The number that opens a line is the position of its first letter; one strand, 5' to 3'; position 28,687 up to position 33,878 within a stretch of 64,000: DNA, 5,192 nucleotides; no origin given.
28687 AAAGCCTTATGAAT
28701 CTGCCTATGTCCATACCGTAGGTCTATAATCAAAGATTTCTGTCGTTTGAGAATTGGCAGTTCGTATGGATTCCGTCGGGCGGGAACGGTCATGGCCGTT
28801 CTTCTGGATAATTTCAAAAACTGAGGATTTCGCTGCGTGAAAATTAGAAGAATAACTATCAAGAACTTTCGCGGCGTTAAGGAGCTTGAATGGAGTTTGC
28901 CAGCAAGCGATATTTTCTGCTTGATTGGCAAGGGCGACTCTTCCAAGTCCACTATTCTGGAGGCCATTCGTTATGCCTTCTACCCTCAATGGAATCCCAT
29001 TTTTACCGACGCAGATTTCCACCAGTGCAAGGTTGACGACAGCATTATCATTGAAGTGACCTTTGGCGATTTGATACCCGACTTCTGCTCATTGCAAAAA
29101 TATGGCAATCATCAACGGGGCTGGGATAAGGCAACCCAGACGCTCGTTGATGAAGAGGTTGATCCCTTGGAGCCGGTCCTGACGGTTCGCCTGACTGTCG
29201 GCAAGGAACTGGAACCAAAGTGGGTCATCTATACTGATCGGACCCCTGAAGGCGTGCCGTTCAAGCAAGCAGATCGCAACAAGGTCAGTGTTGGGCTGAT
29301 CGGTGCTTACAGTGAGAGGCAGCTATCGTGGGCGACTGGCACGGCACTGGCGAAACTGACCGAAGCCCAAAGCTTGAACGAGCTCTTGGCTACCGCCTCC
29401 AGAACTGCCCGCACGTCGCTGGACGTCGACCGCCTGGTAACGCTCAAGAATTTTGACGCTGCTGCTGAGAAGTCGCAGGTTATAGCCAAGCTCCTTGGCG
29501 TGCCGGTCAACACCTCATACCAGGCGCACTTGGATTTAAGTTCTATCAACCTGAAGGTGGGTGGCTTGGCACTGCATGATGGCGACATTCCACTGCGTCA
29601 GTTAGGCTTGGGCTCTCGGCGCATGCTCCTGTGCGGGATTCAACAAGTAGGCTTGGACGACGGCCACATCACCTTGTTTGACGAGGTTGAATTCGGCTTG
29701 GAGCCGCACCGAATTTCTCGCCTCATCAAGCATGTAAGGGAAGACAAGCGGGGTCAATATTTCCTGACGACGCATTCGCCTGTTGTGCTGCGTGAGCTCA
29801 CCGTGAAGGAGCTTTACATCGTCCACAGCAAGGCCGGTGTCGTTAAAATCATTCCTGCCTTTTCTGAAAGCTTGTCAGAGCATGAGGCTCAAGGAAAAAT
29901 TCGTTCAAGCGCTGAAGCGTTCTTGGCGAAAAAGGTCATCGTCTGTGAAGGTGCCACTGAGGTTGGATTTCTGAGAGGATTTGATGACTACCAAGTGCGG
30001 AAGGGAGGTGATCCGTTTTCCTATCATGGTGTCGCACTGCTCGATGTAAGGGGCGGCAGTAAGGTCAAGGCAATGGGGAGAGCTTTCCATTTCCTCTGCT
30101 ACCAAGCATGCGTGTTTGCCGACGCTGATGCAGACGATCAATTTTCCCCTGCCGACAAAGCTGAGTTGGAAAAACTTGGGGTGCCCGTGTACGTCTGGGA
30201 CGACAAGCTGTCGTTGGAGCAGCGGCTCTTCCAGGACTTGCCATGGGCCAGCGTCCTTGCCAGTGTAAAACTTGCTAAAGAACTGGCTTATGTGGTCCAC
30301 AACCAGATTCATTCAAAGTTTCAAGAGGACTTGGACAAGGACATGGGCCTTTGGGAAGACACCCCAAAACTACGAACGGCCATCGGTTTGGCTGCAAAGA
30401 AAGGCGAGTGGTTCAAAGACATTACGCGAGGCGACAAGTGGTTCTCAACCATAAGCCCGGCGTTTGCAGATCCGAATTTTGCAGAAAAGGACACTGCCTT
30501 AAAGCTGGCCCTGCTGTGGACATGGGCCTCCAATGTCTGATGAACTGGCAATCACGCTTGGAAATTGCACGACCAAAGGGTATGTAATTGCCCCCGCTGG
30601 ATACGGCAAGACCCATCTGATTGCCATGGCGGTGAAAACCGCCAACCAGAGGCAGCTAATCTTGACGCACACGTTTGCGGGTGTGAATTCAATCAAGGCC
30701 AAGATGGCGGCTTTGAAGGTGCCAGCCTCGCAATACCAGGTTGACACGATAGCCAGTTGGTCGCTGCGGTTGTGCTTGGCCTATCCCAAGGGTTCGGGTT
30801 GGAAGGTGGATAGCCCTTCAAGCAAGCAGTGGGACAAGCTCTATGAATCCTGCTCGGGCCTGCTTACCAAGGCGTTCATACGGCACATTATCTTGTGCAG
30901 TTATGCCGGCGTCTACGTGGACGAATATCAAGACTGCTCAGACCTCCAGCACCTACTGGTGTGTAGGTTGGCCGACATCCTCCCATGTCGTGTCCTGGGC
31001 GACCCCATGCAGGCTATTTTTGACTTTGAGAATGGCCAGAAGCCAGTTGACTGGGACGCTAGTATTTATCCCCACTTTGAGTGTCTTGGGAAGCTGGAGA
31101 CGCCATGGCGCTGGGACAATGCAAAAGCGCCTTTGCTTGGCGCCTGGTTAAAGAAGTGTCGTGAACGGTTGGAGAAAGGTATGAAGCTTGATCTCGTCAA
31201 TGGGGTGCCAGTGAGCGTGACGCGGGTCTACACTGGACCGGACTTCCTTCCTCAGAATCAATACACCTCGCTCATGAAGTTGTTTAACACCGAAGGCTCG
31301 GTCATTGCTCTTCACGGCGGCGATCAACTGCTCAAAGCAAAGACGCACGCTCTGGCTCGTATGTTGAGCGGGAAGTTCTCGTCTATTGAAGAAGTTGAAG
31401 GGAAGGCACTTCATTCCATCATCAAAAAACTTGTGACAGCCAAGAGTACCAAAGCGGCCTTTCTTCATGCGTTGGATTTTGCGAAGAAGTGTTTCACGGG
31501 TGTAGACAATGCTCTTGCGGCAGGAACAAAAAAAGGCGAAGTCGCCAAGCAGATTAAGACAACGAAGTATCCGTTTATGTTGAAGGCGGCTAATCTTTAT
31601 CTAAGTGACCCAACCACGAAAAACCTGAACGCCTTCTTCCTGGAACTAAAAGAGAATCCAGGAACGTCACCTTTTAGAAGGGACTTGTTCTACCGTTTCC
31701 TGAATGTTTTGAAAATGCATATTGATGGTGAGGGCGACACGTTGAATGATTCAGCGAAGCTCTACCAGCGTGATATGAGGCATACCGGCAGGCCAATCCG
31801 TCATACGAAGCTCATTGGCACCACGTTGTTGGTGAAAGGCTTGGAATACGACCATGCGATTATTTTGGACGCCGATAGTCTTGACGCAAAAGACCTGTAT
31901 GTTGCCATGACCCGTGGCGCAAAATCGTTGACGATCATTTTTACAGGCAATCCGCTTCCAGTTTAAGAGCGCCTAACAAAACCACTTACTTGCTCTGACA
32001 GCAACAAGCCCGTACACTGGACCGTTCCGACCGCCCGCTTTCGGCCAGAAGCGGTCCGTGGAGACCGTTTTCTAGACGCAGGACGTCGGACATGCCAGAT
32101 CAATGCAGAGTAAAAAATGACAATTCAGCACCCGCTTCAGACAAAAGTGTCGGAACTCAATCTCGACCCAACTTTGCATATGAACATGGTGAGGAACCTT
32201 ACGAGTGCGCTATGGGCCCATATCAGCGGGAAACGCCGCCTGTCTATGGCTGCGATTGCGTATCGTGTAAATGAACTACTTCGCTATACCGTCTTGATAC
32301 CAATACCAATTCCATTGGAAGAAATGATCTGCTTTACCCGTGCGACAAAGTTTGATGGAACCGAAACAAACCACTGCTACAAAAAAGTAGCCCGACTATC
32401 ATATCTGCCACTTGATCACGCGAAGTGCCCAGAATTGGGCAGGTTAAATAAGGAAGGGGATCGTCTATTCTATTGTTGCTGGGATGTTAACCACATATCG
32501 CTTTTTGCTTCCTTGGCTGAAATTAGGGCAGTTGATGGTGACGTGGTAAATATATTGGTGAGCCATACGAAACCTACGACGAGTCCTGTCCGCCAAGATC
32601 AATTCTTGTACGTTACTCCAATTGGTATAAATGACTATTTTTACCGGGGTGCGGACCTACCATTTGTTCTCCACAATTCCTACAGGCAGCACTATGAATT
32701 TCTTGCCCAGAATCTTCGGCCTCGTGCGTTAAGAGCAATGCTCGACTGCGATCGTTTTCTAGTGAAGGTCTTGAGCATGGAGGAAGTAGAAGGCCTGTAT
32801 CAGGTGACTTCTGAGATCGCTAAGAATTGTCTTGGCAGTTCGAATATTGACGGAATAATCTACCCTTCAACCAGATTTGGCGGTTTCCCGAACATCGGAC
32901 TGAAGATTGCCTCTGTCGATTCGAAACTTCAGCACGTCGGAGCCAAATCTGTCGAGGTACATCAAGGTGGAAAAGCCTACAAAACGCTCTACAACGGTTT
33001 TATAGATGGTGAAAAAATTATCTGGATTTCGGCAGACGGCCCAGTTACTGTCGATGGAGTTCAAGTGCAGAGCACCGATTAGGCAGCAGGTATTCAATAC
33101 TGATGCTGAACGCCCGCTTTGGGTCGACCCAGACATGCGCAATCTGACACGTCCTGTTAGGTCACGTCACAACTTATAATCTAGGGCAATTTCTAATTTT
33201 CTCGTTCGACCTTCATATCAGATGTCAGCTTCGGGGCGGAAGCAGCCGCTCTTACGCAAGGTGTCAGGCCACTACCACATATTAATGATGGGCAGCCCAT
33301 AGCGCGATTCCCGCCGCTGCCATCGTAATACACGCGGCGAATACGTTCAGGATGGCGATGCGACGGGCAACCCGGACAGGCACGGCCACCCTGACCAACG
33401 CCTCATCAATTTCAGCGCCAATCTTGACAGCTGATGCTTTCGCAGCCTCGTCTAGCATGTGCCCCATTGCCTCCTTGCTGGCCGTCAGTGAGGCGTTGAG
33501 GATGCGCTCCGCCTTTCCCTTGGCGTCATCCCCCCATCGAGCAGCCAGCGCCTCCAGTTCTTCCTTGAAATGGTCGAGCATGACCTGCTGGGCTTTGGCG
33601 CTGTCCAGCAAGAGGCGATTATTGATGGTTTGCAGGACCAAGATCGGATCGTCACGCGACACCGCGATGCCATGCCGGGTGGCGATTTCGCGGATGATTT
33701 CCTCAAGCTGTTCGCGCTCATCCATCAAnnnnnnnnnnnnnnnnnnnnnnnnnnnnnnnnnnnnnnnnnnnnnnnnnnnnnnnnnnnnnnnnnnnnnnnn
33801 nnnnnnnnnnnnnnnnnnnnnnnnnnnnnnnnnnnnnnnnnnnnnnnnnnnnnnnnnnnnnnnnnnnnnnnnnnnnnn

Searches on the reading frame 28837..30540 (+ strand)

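Call 6: search_protein_families(library=pfam, proteins=[window:28837-30540:+], max_evalue=0.01)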
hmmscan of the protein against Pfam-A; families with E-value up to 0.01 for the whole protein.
window:28837-30540:+ (567 aa): 6 families
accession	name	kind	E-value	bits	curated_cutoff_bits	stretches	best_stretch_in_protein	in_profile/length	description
PF13175.12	AAA_15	-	4e-18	66.6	32.1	2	1-51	1-50/374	AAA ATPase domain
PF13304.12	AAA_21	-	2.9e-17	64.1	27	2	241-318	223-303/304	AAA domain, putative AbiEii toxin, Type IV TA system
PF20469.4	OLD-like_TOPRIM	-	4.6e-07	30.7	23.2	1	362-431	1-67/67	Overcoming lysogenization defect protein-like, TOPRIM domain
PF02463.25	SMC_N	-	2.7e-06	27.4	40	0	3-48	2-48/220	RecF/RecN/SMC N terminal domain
PF13476.12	AAA_23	-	6.6e-06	27.3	27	1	5-51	1-46/201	AAA domain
PF11398.14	DUF2813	-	0.0003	20.7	21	1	1-94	1-98/372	Protein of unknown function (DUF2813)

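Call 7: search_protein_families(library=padloc, proteins=[window:28837-30540:+], max_evalue=0.01)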
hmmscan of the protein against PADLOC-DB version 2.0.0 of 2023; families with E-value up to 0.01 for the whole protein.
window:28837-30540:+ (567 aa): 101 families (the best 25 are shown)
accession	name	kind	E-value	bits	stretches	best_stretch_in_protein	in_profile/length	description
PDLC04168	GajA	-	1.3e-201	669.2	1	1-565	1-568/570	-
PDLC04169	GajA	-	2.6e-82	275.6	1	144-539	5-408/434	-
PDLC04170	GajA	-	7.2e-59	197.9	1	1-470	1-471/565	-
PDLC00086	GajA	-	9.1e-29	98.7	2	278-436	306-469/600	AAA ATPase domain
PDLC02979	AriA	-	5.6e-19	67.2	2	1-76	1-86/373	-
PDLC00102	GajA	-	1.5e-17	61.3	2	183-334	203-347/532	AAA ATPase domain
PDLC02915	ATPase-Toprim_I-B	-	1.7e-17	61.5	2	1-131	1-122/623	-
PDLC02358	Old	-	2.9e-17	60.7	2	1-77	2-71/578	Old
PDLC02980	AriA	-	3e-16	58.3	1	247-318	229-303/304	-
PDLC00099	GajA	-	1.6e-15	55.1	2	1-81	1-86/626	AAA ATPase domain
PDLC00062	GajA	-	1.7e-15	54.5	2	1-67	1-68/639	AAA ATPase domain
PDLC00094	GajA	-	1.9e-14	51.1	2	1-62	1-63/569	AAA ATPase domain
PDLC00067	GajA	-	3.2e-14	50.3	2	285-434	314-463/604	AAA ATPase domain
PDLC00098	GajA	-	6.5e-14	49.5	2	188-464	208-476/534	AAA ATPase domain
PDLC04176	HEC-01A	-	1.3e-13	49.1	1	277-344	278-347/371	-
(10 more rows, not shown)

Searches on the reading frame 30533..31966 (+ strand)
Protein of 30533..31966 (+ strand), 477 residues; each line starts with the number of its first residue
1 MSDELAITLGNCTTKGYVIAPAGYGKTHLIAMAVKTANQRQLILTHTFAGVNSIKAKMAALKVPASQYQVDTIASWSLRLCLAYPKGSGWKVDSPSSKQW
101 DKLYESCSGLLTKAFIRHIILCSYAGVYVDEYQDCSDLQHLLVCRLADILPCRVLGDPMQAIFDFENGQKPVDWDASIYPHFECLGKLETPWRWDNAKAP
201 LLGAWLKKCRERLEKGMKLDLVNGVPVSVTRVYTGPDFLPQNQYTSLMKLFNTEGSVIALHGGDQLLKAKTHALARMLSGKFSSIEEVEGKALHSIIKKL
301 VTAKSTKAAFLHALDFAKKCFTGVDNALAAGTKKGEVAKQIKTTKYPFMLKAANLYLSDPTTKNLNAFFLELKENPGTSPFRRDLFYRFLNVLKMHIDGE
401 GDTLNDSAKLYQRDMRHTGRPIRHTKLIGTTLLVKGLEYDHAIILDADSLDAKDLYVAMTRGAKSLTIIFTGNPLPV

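Call 6: search_protein_families(library=pfam, proteins=[window:30533-31966:+], max_evalue=0.01)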
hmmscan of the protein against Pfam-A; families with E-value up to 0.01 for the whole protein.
window:30533-31966:+ (477 aa): 4 families
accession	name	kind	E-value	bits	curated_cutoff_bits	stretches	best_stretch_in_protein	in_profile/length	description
PF00580.27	UvrD-helicase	-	4.9e-08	33.4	23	1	120-169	209-259/271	UvrD/REP helicase N-terminal domain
PF01443.25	Viral_helicase1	-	9.4e-05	22.8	21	0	421-469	178-227/228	Viral superfamily 1 RNA helicase core domain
PF13245.12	AAA_19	-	0.00011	22.8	25.1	1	17-165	15-133/134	AAA domain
PF13538.12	UvrD_C_2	-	0.00028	21.1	27.4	1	434-469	10-52/52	UvrD-like helicase C-terminal domain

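Call 7: search_protein_families(library=padloc, proteins=[window:30533-31966:+], max_evalue=0.01)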
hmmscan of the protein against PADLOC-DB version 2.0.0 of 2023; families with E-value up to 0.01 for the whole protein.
window:30533-31966:+ (477 aa): 35 families (the best 25 are shown)
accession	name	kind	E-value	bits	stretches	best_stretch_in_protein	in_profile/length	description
PDLC04173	GajB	-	1.2e-160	533.6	1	13-473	9-465/471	-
PDLC04171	GajB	-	6.1e-55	184.8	1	14-391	12-387/392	-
PDLC04172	GajB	-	2.7e-48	163.2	2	12-301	4-300/505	-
PDLC00122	GajB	-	1.2e-13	48.8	2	117-165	156-206/502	UrvD helicase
PDLC00148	GajB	-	2e-11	41.5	1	17-67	5-56/369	UrvD helicase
PDLC00123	GajB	-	4.8e-10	36.7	1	120-168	173-222/540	UrvD helicase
PDLC00107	GajB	-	2.9e-08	30.8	1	115-166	207-259/587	UrvD helicase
PDLC00117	GajB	-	4.5e-08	30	1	112-166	207-263/604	UrvD helicase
PDLC00119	GajB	-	9.9e-08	29.4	1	103-167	198-263/565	UrvD helicase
PDLC03802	RTasHel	-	3e-07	27.7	1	116-168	185-238/675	DRT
PDLC00127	GajB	-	3e-07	27.3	1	106-164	184-246/594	UrvD helicase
PDLC00104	GajB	-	1.8e-06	25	1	101-169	142-210/574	UrvD helicase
PDLC00140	GajB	-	3.4e-06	24.5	0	119-171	138-191/365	UrvD helicase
PDLC00132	GajB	-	5.4e-06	23.3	1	112-168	203-261/625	UrvD helicase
PDLC00131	GajB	-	9.6e-06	22.8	1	125-175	248-298/647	UrvD helicase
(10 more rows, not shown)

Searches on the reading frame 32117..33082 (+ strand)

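Call 6: search_protein_families(library=pfam, proteins=[window:32117-33082:+], max_evalue=0.01)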
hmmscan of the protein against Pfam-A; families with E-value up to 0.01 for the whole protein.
window:32117-33082:+ (321 aa): 0 families

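Call 7: search_protein_families(library=padloc, proteins=[window:32117-33082:+], max_evalue=0.01)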
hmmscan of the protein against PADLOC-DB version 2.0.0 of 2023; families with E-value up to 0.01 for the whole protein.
window:32117-33082:+ (321 aa): 0 families

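Call 13: search_protein_families(library=ncbifam, proteins=[window:32117-33082:+], max_evalue=0.01)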
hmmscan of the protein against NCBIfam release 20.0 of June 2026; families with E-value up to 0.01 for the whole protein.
window:32117-33082:+ (321 aa): 0 families

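Call 80: search_protein_families(library=pfam, proteins=[window:32117-33082:+], max_evalue=5)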
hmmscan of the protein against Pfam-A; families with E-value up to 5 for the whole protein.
window:32117-33082:+ (321 aa): 3 families
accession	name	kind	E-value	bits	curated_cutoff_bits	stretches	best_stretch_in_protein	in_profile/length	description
PF08808.17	RES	-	0.1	13.1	23.2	1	228-261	101-134/157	RES domain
PF09067.16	EpoR_lig-bind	-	0.18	12.5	27.3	1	69-138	23-87/104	Erythropoietin receptor, ligand binding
PF14956.11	DUF4505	-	0.2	11.9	27.3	1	142-191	40-89/177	Domain of unknown function (DUF4505)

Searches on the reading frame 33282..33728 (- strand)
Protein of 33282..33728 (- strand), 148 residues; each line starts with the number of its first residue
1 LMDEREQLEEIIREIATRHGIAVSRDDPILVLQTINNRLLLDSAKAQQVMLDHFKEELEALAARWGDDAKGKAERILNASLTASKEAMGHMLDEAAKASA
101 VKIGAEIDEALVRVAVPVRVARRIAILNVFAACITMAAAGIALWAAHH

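Call 12: search_protein_families(library=pfam, proteins=[window:33282-33728:-], max_evalue=0.001)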
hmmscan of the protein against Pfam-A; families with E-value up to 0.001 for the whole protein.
window:33282-33728:- (148 aa): 1 family
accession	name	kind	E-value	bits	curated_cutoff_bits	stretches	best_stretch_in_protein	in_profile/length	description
PF11657.13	Activator-TraM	-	2.1e-57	193.5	24.4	1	7-146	3-142/142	Transcriptional activator TraM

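Call 59: find_related_loci(query=window:33282-33728:-, collection=genome_contigs, flank=10000)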
Query window:33282-33728:- (148 aa) in genome_contigs; peptide patterns used: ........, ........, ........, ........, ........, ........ (x = any residue, [..] = any of these).
143 stretches matched a pattern; 1 encode a relative of the query (tblastn E <= 1e-3); 1 distinct loci.
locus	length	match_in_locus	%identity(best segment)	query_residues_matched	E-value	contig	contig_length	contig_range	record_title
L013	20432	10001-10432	74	1-144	4e-67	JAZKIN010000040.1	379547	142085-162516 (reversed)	MAG: Pseudomonadota bacterium isolate ADI_DC_SW_02_SPN_11032020-bin038_1 DCSW02SPN_B038_1_000000000040, whole genome sho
